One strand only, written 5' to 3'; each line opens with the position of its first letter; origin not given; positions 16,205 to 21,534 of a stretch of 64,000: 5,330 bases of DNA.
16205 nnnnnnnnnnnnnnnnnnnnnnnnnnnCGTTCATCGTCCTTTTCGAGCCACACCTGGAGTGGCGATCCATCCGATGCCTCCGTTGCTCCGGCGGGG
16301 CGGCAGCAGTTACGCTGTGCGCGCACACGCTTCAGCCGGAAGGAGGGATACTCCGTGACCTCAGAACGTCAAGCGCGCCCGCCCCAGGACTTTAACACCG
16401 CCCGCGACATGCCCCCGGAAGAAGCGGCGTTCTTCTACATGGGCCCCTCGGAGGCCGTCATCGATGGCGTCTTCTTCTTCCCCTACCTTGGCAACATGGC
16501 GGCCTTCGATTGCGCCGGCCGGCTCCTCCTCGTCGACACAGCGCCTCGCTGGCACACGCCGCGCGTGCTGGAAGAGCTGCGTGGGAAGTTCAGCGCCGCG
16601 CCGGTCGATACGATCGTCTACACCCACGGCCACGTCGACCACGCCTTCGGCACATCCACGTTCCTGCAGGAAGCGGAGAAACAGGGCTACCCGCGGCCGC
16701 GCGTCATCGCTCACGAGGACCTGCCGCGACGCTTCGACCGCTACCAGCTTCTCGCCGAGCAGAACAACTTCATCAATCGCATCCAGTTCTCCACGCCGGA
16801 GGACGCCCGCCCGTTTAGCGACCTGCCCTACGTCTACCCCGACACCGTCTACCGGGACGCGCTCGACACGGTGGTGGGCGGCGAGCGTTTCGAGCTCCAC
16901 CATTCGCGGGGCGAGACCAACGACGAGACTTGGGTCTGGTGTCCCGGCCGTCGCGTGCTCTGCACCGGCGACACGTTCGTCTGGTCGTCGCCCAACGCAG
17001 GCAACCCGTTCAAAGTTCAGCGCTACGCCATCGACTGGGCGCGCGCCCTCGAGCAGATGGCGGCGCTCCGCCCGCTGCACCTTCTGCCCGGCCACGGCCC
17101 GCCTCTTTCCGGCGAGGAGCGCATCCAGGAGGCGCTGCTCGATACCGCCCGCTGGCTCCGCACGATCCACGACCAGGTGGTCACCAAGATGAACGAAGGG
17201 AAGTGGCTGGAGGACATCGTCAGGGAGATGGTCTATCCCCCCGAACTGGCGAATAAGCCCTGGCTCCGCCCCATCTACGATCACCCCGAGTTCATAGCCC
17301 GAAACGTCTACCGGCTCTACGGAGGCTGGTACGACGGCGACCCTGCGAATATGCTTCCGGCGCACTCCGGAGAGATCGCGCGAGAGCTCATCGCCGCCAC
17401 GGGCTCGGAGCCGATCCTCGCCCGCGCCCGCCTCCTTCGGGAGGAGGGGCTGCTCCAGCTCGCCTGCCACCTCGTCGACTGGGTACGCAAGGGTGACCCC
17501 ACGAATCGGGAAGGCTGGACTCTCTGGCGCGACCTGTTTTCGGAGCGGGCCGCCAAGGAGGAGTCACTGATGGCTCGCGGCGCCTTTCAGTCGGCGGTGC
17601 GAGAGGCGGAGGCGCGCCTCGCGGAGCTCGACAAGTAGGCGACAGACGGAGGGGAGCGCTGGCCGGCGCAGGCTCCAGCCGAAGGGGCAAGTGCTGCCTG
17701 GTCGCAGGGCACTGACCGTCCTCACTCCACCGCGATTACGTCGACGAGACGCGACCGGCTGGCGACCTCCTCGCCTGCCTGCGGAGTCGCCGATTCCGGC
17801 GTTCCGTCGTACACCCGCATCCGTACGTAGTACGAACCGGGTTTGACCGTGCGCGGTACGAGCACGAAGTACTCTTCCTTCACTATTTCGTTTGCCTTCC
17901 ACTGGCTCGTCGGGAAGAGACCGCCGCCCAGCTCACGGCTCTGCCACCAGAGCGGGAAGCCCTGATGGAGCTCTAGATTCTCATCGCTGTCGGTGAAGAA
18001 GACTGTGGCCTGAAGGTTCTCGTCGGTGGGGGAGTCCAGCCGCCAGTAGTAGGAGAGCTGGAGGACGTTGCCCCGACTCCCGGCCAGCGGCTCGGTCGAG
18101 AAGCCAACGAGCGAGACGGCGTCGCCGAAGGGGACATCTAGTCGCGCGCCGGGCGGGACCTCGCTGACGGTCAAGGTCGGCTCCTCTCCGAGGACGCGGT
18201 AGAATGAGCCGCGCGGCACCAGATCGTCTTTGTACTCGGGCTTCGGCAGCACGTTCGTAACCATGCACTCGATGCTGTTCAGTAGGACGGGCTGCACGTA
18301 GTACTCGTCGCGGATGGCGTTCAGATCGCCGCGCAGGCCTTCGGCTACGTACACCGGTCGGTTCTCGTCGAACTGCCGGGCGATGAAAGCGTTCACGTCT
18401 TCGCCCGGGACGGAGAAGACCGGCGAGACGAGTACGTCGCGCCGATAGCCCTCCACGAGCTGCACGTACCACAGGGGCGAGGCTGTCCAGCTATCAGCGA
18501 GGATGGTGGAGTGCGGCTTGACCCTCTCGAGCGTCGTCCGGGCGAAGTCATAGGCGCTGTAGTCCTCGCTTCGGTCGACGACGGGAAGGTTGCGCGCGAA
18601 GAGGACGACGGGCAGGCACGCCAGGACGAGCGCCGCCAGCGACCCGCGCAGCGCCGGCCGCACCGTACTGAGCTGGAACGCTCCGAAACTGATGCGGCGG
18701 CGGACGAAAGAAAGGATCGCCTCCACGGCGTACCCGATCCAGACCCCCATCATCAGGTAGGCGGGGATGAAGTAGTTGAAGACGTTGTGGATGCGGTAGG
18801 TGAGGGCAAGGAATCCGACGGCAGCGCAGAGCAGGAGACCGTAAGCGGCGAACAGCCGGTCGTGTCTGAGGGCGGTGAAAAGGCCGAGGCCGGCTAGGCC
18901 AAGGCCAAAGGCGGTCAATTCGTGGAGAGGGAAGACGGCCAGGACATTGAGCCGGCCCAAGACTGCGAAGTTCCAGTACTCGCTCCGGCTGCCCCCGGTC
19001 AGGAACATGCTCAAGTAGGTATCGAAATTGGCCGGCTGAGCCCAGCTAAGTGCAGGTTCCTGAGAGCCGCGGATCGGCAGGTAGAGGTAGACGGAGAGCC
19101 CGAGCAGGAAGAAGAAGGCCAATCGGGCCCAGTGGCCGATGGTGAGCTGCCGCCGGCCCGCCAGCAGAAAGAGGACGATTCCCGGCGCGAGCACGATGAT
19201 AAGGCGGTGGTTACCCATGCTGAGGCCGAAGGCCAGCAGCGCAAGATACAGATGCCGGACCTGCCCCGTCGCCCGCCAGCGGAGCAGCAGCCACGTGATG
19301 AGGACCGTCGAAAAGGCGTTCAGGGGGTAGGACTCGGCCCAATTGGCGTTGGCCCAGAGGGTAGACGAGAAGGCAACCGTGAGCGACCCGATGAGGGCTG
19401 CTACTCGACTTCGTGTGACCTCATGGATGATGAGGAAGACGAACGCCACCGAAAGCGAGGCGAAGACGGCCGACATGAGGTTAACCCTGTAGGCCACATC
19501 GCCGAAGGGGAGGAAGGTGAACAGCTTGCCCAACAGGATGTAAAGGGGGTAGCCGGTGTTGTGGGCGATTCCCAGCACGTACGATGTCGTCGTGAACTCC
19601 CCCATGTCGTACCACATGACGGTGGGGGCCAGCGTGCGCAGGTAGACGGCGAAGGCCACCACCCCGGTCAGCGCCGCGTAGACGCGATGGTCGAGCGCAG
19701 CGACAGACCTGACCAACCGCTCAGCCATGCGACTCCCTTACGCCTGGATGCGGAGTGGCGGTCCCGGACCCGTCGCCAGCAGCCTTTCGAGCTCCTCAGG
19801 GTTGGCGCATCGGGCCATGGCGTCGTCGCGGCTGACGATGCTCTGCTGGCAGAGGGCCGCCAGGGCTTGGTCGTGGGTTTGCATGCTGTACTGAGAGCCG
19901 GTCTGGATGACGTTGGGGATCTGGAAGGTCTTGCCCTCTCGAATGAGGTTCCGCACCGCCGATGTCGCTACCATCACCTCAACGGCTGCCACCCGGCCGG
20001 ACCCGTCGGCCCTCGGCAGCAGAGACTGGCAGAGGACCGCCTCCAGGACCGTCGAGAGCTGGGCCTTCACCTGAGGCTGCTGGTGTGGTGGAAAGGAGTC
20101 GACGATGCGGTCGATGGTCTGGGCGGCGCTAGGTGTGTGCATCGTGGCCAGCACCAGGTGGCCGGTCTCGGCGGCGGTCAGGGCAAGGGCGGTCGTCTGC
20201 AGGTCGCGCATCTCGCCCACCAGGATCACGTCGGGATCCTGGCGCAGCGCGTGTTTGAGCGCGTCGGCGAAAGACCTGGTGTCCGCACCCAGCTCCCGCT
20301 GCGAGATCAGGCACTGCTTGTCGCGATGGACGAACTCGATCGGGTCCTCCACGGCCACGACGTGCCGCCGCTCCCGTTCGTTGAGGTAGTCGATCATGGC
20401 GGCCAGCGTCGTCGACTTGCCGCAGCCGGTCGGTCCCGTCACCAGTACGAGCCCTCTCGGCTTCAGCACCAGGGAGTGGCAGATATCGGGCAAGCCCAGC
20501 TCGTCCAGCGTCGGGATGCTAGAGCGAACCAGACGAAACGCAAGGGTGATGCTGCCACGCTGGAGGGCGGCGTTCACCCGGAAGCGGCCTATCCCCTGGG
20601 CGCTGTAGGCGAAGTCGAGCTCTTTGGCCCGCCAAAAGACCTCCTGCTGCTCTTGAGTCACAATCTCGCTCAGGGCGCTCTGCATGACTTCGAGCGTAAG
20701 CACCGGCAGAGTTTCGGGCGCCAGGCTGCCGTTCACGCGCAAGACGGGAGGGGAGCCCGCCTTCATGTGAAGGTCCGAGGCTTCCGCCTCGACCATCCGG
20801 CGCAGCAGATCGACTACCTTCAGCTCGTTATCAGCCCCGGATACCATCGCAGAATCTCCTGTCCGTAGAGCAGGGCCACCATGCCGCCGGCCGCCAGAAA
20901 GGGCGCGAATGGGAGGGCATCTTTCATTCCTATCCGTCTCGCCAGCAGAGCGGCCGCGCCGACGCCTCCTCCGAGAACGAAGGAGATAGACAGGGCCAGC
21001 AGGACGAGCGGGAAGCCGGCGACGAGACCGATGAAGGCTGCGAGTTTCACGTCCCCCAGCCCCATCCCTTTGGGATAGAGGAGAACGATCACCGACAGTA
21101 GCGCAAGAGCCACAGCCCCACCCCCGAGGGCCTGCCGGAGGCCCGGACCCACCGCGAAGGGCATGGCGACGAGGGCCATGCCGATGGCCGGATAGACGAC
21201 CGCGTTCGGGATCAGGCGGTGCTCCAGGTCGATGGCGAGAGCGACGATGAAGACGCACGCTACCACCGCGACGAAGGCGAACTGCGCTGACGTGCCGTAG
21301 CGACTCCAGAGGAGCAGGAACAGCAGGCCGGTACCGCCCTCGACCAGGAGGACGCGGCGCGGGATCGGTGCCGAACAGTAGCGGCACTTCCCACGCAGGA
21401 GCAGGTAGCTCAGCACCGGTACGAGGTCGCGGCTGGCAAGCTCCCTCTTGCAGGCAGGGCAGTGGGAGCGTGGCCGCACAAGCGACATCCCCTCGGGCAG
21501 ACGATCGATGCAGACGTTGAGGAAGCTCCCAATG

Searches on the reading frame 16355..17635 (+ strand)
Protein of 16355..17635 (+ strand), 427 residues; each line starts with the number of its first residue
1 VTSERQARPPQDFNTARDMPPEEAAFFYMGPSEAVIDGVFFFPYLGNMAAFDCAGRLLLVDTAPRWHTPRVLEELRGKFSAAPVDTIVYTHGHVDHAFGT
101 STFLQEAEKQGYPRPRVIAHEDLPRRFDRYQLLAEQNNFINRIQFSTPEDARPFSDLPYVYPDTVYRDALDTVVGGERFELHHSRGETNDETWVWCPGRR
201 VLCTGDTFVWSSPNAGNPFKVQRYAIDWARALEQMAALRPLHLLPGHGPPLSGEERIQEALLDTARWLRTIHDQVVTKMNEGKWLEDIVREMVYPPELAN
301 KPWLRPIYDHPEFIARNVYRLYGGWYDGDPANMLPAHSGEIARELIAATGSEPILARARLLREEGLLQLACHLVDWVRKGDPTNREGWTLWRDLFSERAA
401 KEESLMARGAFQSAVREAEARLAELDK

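Call 34: search_protein_families(library=pfam, proteins=[window:16355-17635:+], max_evalue=0.001)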
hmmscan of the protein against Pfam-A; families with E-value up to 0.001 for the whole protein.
window:16355-17635:+ (427 aa): 3 families
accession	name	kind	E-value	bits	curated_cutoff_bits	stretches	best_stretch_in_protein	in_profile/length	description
PF14863.12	Alkyl_sulf_dimr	-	3.9e-27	95.8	26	1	286-418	3-136/139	Alkyl sulfatase dimerisation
PF00753.33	Lactamase_B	-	1.1e-16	61.8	22.7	1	55-247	15-196/196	Metallo-beta-lactamase superfamily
PF12706.13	Lactamase_B_2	-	1.5e-05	25.1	27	1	58-130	3-73/200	Beta-lactamase superfamily domain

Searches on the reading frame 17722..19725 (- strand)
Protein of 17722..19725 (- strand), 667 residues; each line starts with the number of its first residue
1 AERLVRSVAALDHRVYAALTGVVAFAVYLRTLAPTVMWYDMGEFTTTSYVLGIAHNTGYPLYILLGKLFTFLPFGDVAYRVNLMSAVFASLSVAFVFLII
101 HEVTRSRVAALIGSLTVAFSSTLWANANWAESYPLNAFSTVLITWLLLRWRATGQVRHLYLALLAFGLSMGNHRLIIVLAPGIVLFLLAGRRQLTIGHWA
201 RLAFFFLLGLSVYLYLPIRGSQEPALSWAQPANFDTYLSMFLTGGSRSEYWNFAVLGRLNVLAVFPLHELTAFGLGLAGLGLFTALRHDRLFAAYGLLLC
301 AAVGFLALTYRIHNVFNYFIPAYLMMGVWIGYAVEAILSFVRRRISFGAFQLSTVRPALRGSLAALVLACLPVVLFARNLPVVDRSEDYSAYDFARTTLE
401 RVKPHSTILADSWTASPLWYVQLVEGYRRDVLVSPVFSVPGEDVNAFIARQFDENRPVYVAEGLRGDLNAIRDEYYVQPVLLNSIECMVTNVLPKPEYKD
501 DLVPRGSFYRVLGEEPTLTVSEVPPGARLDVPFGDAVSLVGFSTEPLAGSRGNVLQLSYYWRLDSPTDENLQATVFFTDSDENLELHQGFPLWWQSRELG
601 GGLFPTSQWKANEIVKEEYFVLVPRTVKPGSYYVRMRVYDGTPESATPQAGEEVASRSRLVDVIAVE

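Call 52: search_protein_families(library=pfam, proteins=[window:17722-19725:-], max_evalue=0.00001)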
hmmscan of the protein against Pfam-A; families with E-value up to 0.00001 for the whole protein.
window:17722-19725:- (667 aa): 2 families
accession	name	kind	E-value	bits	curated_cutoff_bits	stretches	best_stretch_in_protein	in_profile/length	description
PF11028.14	TMEM260-like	-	1.1e-37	130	24.2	1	40-192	1-175/179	Protein O-mannosyl-transferase TMEM260-like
PF13231.12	PMT_2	-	3.2e-06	27.9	26.1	1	67-211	11-155/160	Dolichyl-phosphate-mannose-protein mannosyltransferase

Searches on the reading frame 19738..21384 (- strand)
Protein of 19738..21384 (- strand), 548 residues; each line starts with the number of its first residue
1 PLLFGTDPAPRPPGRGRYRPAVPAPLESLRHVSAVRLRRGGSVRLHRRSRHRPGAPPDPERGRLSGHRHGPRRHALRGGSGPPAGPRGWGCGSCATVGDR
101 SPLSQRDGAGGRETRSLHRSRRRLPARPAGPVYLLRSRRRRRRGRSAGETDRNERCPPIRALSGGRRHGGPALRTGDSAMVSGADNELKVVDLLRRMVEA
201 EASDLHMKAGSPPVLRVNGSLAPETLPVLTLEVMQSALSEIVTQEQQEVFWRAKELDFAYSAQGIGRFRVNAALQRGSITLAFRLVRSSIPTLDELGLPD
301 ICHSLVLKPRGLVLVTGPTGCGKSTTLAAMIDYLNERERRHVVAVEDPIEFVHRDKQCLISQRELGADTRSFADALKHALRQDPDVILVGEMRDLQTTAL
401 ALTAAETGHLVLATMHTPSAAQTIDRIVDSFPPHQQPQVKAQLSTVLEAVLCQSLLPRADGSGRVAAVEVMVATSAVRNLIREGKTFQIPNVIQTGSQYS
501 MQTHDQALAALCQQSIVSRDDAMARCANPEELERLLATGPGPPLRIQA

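Call 52: search_protein_families(library=pfam, proteins=[window:19738-21384:-], max_evalue=0.00001)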
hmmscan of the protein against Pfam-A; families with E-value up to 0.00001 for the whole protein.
window:19738-21384:- (548 aa): 1 family
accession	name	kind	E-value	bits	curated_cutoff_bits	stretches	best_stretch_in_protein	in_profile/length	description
PF00437.27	T2SSE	-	8.6e-44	150.1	24.9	1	302-470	134-292/370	Type II/IV secretion system protein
